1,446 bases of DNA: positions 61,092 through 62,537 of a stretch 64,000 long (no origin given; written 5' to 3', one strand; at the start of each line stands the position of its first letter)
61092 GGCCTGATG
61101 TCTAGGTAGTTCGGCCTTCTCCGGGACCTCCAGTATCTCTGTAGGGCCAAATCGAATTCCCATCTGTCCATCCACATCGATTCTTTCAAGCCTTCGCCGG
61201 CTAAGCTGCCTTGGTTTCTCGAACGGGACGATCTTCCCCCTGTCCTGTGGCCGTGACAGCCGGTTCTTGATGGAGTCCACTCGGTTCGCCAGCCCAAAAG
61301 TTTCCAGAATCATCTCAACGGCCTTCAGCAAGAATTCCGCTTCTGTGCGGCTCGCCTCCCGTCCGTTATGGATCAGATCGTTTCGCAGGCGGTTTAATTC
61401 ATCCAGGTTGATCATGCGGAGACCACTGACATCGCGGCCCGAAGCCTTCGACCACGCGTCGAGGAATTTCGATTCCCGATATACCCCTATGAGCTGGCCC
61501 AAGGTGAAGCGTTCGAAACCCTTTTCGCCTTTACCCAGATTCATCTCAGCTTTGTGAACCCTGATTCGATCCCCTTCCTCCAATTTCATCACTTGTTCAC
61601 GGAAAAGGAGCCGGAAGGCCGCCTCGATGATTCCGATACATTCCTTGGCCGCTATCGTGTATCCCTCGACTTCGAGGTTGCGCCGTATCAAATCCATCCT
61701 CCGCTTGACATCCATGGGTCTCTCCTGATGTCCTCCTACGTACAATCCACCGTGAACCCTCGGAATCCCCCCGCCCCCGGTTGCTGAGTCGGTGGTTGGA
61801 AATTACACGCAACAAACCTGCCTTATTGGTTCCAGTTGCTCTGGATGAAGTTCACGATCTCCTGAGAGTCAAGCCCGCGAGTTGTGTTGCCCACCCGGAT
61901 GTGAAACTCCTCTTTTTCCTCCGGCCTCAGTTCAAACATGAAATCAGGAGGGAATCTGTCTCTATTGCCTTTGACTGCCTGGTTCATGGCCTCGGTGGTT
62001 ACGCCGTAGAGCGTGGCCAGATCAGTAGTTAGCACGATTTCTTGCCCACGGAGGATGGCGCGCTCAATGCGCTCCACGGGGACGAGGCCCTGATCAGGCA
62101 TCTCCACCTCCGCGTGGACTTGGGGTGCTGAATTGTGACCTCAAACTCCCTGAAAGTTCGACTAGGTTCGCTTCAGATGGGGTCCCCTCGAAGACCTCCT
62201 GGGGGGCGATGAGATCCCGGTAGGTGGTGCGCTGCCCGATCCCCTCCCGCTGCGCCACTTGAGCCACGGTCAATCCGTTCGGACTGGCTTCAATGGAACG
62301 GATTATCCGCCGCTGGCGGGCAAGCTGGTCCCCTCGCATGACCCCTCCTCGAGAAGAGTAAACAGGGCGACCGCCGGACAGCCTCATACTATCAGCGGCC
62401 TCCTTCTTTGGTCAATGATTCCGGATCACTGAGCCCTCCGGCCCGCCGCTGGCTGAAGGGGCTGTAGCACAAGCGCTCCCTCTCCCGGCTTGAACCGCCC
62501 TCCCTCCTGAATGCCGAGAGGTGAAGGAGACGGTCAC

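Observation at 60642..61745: HEPN-macro fusion protein as a candidate ligand-gated RNase effector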

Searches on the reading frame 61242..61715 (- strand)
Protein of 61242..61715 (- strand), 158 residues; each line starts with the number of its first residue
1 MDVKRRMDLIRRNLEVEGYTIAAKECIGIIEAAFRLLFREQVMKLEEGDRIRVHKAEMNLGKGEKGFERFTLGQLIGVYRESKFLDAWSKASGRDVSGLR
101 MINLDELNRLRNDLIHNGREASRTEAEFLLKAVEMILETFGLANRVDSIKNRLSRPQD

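Call 20: search_protein_families(library=pfam, alignment_id=A2, max_evalue=10)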
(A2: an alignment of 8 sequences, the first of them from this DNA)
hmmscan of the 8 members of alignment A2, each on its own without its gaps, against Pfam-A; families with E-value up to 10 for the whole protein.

A. member 1, seq(158 aa): 0 families

B. families by the number of members that match (of 8 scanned): 11 families
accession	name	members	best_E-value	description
PF18735.6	HEPN_RiboL-PSP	5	0.0013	RiboL-PSP-HEPN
PF18731.6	HEPN_Swt1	4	0.0012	Swt1-like HEPN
PF12358.13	DUF3644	3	0.018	Domain of unknown function (DUF3644)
PF18739.6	HEPN_Apea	2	0.0059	Apea-like HEPN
PF18730.6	HEPN_Cthe2314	2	0.1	Cthe_2314-like HEPN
PF04316.19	FlgM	1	0.0067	Anti-sigma-28 factor, FlgM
PF07751.16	Abi_2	1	0.03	Abi-like protein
PF02993.19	MCPVI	1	0.038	Minor capsid protein VI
PF00153.32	Mito_carr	1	0.072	Mitochondrial carrier protein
PF08288.18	PIGA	1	0.12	PIGA (GPI anchor biosynthesis)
PF20909.2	SpGH101_helical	1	0.15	Endo-alpha-N-acetylgalactosaminidase, helical bundle domain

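Call 21: search_solved_structures(query=A2, max_evalue=10, show_alignments=3)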
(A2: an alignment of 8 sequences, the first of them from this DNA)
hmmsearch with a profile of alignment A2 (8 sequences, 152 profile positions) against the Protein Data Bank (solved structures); distinct sequences matched with E-value up to 10: 1.
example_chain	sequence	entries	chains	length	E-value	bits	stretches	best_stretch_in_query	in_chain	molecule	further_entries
1lln_A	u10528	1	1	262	1.1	12.3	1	118-149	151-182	Antiviral Protein 3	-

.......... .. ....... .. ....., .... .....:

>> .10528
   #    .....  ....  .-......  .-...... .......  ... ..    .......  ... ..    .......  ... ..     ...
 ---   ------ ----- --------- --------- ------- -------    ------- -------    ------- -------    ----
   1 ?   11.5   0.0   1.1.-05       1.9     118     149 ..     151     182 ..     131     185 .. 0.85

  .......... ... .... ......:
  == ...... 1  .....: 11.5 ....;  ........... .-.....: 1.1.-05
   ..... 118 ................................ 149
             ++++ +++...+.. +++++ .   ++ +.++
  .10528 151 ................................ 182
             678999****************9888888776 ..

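Call 47: predict_structure(alignment_id=A3)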
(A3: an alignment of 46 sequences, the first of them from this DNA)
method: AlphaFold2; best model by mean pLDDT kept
length: 153 residues; sequences in the alignment: 46
mean_pLDDT: 93.4   pTM: 0.86
mean pLDDT of the five models: 93.4, 93.3, 93.0, 93.0, 92.1
residues with pLDDT >= 90: 136; 70-90: 7; 50-70: 8; < 50: 2
segments of 3 or more residues with pLDDT < 50: none
pLDDT, mean of each block of 10 residues (from residue 1): 88 98 97 95 97 98 96 98 98 94 96 96 98 95 69 51
secondary structure, 60 per line:
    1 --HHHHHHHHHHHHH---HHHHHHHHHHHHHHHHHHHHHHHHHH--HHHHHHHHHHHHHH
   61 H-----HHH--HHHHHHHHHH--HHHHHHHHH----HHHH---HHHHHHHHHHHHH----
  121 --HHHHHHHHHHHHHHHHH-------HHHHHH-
elements in order: H3-15 H19-44 H47-61 H72-81 H84-92 H97-100 H104-116 H123-139 H147-152

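Call 53: fold_search(model_id=the predicted structure, library=pdb)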
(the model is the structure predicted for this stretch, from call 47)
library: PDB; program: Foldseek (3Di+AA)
matches with E <= 10: 166; with E <= 0.001: 0
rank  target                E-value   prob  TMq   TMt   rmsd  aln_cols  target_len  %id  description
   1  5fsh_B                2.3e-01  0.94  0.49  0.20   6.8       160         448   18  Crystal structure of Thermus thermophilus Csm6 (released 2016-01-27)
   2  2hsb                  4.0e-01  0.96  0.45  0.54   7.7       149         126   16  Crystal structure of a hepn domain containing protein (af_0298) from archaeoglobus fulgidus at 1.95 A resolution (released 2006-08-15)
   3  8jbb_B                4.4e-01  0.85  0.49  0.19   7.3       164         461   16  Crystal Structure of the Csm6 from Thermus thermophilus HB8 in complex with A2>p (released 2023-12-13)
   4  8jbc_B                7.4e-01  0.75  0.48  0.19   6.9       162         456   17  Crystal Structure of the Csm6 K137A mutant from Thermus thermophilus HB8 in its apo form (released 2023-12-13)
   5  9rmr_A                8.1e-01  0.06  0.18  0.14  19.3       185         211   15  Crystal structure of RXR alpha LBD bound to a synthetic agonist FN558 and a coactivator fragment (released 2025-08-13)
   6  9qx6_A                9.5e-01  0.05  0.18  0.14  19.8       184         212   15  Crystal structure of RXR alpha LBD bound to a synthetic agonist FN537 and a coactivator fragment (released 2025-08-13)
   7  8gyn                  1.1e+00  0.13  0.23  0.22  12.6       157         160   13  zebrafish TIPE1 strucutre in complex with PE (released 2023-04-19)
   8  7xp1                  1.1e+00  0.09  0.21  0.18  15.3       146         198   12  Crystal structure of PmiR from Pseudomonas aeruginosa (released 2023-04-12)
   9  2q00_B                1.2e+00  0.75  0.49  0.58   5.3       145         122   12  Crystal structure of the P95883_SULSO protein from Sulfolobus solfataricus. NESG target SsR10. (released 2007-05-29)
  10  5q0t_A                1.2e+00  0.04  0.15  0.13  21.3       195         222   12  Ligand binding to FARNESOID-X-RECEPTOR (released 2017-07-05)
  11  2q00_A                1.4e+00  0.16  0.30  0.36   8.6       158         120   14  Crystal structure of the P95883_SULSO protein from Sulfolobus solfataricus. NESG target SsR10. (released 2007-05-29)
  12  5f5p_A                1.6e+00  0.07  0.19  0.17  16.4       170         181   16  Molecular Basis for Shroom2 Recognition by Rock1 (released 2016-10-19)
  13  4qe8_B                1.7e+00  0.06  0.21  0.15  17.2       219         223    8  FXR with DM175 and NCoA-2 peptide (released 2015-08-12)
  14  5q0k_A                1.8e+00  0.03  0.14  0.10  19.5       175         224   15  Ligand binding to FARNESOID-X-RECEPTOR (released 2017-07-05)
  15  8r0a_L                1.9e+00  0.07  0.20  0.13  16.8       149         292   13  Cryo-EM structure of the cross-exon pre-B+5'ss complex (released 2024-05-22)
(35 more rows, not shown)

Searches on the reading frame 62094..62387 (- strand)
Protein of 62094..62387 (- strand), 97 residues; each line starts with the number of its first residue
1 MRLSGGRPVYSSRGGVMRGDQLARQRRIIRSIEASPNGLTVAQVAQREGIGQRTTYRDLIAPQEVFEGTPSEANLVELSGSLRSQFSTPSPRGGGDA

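Call 4: search_protein_families(library=padloc, proteins=[window:62094-62387:-], max_evalue=1)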
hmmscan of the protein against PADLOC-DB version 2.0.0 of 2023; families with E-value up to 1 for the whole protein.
window:62094-62387:- (97 aa): 2 families
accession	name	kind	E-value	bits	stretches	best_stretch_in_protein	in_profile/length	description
PDLC01457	WYL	-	0.0098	13.5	1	21-59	2-39/229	"CAS-I,CAS-II,CAS-III,CAS-IV,CAS-V,CAS-VI; associated_signaling"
PDLC01858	CARF3--CARF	-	0.025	12.5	1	24-59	145-178/204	-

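Call 5: search_protein_families(library=ncbifam, proteins=[window:62094-62387:-], max_evalue=1)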
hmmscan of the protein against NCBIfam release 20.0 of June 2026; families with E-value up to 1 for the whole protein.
window:62094-62387:- (97 aa): 0 families

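Call 6: search_protein_families(library=pfam, proteins=[window:62094-62387:-], max_evalue=1)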
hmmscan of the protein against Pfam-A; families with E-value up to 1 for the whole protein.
window:62094-62387:- (97 aa): 3 families
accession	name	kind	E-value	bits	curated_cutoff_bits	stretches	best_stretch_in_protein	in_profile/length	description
PF13384.12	HTH_23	-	0.0033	17.6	24.6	1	24-57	3-36/50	Homeodomain-like domain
PF09339.16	HTH_IclR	-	0.038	14.2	22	1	27-57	7-37/52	IclR helix-turn-helix domain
PF12840.13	HTH_20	-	0.061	13.7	27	1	26-59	7-39/51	Helix-turn-helix domain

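Call 77: search_protein_families(library=pfam, proteins=[window:62097-62339:-], max_evalue=1)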
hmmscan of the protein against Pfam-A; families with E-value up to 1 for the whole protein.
seq(81 aa): 3 families
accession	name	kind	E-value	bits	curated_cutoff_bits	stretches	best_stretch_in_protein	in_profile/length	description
PF13384.12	HTH_23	-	0.0023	18.1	24.6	1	8-41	3-36/50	Homeodomain-like domain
PF09339.16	HTH_IclR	-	0.022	14.9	22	1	11-41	7-37/52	IclR helix-turn-helix domain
PF12840.13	HTH_20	-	0.041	14.3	27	1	10-43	7-39/51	Helix-turn-helix domain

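Call 94: search_protein_families(library=phrogs, proteins=[window:62094-62387:-], max_evalue=0.01)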
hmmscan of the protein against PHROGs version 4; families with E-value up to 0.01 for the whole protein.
window:62094-62387:- (97 aa): 0 families
